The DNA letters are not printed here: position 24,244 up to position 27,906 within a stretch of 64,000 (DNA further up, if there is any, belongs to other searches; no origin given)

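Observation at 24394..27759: Giant polyvalent head-morphogenesis protein: gp7/MuF domain fused to a kinase-like domain and a compositionally foreign C-terminal module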

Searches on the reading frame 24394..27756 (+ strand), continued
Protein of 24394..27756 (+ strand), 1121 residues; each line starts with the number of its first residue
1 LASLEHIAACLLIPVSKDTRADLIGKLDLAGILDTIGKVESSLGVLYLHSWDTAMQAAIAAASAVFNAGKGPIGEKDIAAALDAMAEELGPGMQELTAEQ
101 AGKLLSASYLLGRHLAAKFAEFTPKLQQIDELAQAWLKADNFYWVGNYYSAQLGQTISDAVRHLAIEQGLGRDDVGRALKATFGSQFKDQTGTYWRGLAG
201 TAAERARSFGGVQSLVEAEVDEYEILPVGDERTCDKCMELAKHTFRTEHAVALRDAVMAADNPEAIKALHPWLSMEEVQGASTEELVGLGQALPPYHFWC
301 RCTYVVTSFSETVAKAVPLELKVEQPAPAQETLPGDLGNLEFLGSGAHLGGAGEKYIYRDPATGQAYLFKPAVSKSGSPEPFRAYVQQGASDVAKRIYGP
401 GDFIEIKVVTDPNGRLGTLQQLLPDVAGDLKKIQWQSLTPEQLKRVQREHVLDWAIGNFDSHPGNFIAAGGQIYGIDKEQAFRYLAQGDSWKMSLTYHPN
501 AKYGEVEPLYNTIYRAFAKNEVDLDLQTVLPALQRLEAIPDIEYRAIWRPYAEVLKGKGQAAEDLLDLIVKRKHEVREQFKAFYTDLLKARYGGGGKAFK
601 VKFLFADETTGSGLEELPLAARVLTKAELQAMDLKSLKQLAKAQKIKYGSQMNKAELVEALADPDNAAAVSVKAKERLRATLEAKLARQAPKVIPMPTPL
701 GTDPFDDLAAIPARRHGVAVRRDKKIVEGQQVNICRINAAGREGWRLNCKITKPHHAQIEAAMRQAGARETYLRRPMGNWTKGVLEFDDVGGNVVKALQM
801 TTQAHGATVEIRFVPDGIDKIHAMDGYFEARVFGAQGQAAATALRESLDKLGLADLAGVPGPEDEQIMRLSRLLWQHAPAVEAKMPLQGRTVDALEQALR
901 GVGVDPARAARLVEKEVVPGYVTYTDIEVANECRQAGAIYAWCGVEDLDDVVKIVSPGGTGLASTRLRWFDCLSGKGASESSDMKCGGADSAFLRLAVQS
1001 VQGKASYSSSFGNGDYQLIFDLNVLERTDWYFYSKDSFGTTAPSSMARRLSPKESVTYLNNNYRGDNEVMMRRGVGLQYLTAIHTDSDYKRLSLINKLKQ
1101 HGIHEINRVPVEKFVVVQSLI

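Call 74: search_dna_similar(query=window:24394-27756:+, collection=phages, mode=protein, max_rows=25)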
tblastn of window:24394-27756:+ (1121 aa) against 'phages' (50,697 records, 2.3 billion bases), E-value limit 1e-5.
Records with a match: 17; places in all: 17; records where one place covers at least 80% of the query: 0.
Best place of each record, by identity: <60% 17.
By first word of the organism name: Mycobacterium 12; Rhizobium 3; Aeromonas 1; Stenotrophomonas 1.
By host as written in the record: Mycobacterium smegmatis mc#155 5; Mycobacterium smegmatis mc2 155 2; Rhizobium leguminosarum biovar viciae 3841 2; Mycobacteroides abscessus subsp. abscessus strain 712 1; Mycobacterium chelonae strain ATCC 35752 1; Mycobacteroides abscessus subsp. abscessus strain 280 1; Mycobacteroides abscessus subsp. abscessus strain 1009 1; Mycobacteroides abscessus subsp. bolletii strain 875 1; and 3 more.
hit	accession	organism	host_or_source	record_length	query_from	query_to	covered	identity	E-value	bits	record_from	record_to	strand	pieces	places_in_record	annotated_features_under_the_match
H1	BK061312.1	Mycobacterium phage prophiFSQJ01-1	Mycobacteroides abscessus subsp. ...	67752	290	591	27%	29.2%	2e-24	117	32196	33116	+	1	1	54: minor capsid and ADP-ribosyltransferase domain fusion protein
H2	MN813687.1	Mycobacterium phage Onyinye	Mycobacterium smegmatis mc2 155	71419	334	583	22%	25.4%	3e-11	74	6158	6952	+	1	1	16: ADP-ribosyltransferase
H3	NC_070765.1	Mycobacterium phage Onyinye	Mycobacterium smegmatis mc2 155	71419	334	583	22%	25.4%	3e-11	74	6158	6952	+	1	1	16: ADP-ribosyltransferase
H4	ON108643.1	Mycobacterium phage Leopard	Mycobacterium smegmatis mc#155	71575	334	583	22%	25.4%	3e-11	74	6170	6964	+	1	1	15: ADP-ribosyltransferase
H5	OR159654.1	Mycobacterium phage Aikoy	Mycobacterium smegmatis mc#155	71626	334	583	22%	25.4%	3e-11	74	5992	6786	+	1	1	15: ADP-ribosyltransferase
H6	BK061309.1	Mycobacterium phage McProf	Mycobacterium chelonae strain ATCC 35752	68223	414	591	16%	35.2%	2e-23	114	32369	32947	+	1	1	54: minor capsid and ADP-ribosyltransferase domain fusion protein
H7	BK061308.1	Mycobacterium phage prophiFSAT01-1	Mycobacteroides abscessus subsp. ...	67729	414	591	16%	35.2%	1e-23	115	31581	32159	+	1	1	53: minor capsid and ADP-ribosyltransferase domain fusion protein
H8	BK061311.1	Mycobacterium phage prophiFSIL01-1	Mycobacteroides abscessus subsp. ...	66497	414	591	16%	34.7%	1e-23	114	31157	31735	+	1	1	53: Minor capsid and ADP-ribosyltransferase domain fusion protein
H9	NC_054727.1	Mycobacterium phage Phrappuccino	Mycobacterium smegmatis mc#155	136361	341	584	22%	25.1%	6e-10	70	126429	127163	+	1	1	195: hypothetical protein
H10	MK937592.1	Mycobacterium phage Phrappuccino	Mycobacterium smegmatis mc#155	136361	341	584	22%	25.1%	6e-10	70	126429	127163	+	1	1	195: hypothetical protein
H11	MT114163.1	Mycobacterium phage Settecandela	Mycobacterium smegmatis mc#155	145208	341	584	22%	25.1%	6e-10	70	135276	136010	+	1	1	220: hypothetical protein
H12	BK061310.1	Mycobacterium phage prophiFVLQ01-1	Mycobacteroides abscessus subsp. ...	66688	414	591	16%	34.2%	3e-23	113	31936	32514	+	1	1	56: minor capsid protein and ADP-ribosyltransferase fusion protein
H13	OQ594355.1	Aeromonas phage HJ05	Aeromonas hydrophila AH10 (CCTCC ...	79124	143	303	14%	30.5%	2e-13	82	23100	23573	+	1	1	hypothetical protein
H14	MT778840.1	Rhizobium phage P11VFA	-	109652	127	306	16%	26.4%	7e-8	63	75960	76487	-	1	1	hypothetical protein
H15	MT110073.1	Stenotrophomonas phage vB_SmaS_DLP_3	Stenotrophomonas maltophilia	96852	217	335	11%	31.5%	3e-6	58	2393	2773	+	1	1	ParB-like nuclease domain protein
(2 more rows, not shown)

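Call 75: get_annotated_region(hit=H1, flank=4000)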
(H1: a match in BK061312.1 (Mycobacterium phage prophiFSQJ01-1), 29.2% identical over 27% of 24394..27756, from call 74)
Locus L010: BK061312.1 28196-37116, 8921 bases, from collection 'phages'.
description: TPA_asm: Mycobacterium phage prophiFSQJ01-1, complete genome.
organism: Mycobacterium phage prophiFSQJ01-1 (NCBI taxid 2962749)
taxonomy: Viruses; Duplodnaviria; Heunggongvirae; Uroviricota; Caudoviricetes
host: Mycobacteroides abscessus subsp. abscessus strain 712; source: -; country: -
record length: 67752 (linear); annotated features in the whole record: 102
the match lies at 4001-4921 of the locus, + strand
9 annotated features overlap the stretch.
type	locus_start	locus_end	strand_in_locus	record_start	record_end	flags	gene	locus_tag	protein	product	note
CDS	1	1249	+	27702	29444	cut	52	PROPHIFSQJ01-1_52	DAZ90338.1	terminase, large subunit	-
CDS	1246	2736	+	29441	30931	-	53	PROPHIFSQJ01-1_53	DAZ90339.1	portal protein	-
CDS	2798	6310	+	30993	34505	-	54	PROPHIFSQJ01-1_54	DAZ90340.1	minor capsid and ADP-ribosyltransferase domain fusion protein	-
CDS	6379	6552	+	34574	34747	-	55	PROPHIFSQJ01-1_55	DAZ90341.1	hypothetical protein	-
CDS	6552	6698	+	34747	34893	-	56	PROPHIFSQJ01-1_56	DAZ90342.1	hypothetical protein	-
CDS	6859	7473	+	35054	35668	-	57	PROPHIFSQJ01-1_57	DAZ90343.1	scaffolding protein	-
CDS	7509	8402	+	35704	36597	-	58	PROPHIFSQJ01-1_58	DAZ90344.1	major capsid protein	-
CDS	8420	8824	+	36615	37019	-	59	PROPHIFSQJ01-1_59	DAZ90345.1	head-to-tail adaptor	-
CDS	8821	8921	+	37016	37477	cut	60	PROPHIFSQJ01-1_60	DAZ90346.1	head-to-tail stopper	-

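Call 76: get_annotated_region(hit=H2, flank=3000)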
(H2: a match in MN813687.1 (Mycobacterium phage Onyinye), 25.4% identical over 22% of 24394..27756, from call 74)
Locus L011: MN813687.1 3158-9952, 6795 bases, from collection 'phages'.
description: Mycobacterium phage Onyinye, complete genome.
organism: Mycobacterium phage Onyinye (NCBI taxid 2686235)
taxonomy: Viruses; Duplodnaviria; Heunggongvirae; Uroviricota; Caudoviricetes; Onyinyevirus; Onyinyevirus onyinye
host: Mycobacterium smegmatis mc2 155; source: soil; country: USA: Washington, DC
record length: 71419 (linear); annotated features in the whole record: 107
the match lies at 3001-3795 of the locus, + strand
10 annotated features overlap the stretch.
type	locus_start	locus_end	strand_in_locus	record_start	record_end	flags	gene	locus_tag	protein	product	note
CDS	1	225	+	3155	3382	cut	8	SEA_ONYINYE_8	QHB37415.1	hypothetical protein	-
CDS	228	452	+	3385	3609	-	9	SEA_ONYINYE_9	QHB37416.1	hypothetical protein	-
CDS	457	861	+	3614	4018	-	10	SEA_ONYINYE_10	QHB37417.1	hypothetical protein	-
CDS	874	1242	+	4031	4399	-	11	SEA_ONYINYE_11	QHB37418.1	hypothetical protein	-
CDS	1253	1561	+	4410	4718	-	12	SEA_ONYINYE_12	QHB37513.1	hypothetical protein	-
CDS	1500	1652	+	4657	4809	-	13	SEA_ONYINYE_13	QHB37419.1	hypothetical protein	-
CDS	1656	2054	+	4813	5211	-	14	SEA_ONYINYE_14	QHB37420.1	hypothetical protein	-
CDS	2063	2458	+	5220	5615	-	15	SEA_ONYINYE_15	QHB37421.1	hypothetical protein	-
CDS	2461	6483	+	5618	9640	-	16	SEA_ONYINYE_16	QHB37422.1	ADP-ribosyltransferase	-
CDS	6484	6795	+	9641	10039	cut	17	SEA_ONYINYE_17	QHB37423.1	hypothetical protein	-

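Call 77: search_protein_families(library=pfam, proteins=[L010:2798-6307:+, L011:2461-6480:+], max_evalue=0.01)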
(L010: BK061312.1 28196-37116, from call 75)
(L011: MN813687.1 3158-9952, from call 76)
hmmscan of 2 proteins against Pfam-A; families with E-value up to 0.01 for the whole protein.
L010:2798-6307:+ (1170 aa): 2 families
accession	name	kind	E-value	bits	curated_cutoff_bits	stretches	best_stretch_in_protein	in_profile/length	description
PF25310.1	VG15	-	2.6e-36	126.3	26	1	11-177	34-209/212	VG15 protein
PF03496.20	ADPrib_exo_Tox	-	8.4e-16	58.3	23.4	1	984-1165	4-191/196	ADP-ribosyltransferase exoenzyme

L011:2461-6480:+ (1340 aa): 2 families
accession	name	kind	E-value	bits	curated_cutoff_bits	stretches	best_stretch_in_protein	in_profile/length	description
PF03496.20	ADPrib_exo_Tox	-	6.6e-08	32.6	23.4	1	1158-1332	7-192/196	ADP-ribosyltransferase exoenzyme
PF07804.18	HipA_C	-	0.0021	18.2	30.5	0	284-311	115-142/213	HipA-like C-terminal domain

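Call 86: search_protein_families(library=ncbifam, proteins=[window:24394-27756:+], max_evalue=0.1)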
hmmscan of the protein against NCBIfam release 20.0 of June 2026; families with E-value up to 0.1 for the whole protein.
window:24394-27756:+ (1121 aa): 2 families
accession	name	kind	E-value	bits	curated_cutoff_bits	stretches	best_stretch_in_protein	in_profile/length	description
TIGR01641.1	phageSPP1_gp7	domain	1.8e-05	25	39.65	1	168-249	11-87/109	minor capsid protein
NF011109.0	PRK14537.1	equivalog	0.032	13.9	187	1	624-662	186-224/232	50S ribosomal protein L20/unknown domain fusion protein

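Call 88: get_annotated_region(hit=H9, flank=3500)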
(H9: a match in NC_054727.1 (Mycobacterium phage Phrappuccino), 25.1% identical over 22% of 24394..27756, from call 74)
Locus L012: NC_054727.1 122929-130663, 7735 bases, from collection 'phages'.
description: Mycobacterium phage Phrappuccino, complete genome.
organism: Mycobacterium phage Phrappuccino (NCBI taxid 2591223)
taxonomy: Viruses; Duplodnaviria; Heunggongvirae; Uroviricota; Caudoviricetes; Phrappuccinovirus; Phreappuccinovirus Phrappuccino
host: Mycobacterium smegmatis mc#155; source: soil; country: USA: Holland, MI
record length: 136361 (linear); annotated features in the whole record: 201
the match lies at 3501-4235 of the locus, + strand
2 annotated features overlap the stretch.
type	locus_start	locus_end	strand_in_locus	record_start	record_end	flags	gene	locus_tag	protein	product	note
CDS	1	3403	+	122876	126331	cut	194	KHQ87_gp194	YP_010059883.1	virion structural protein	gp194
CDS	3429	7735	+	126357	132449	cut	195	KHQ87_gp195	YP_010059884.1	hypothetical protein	gp195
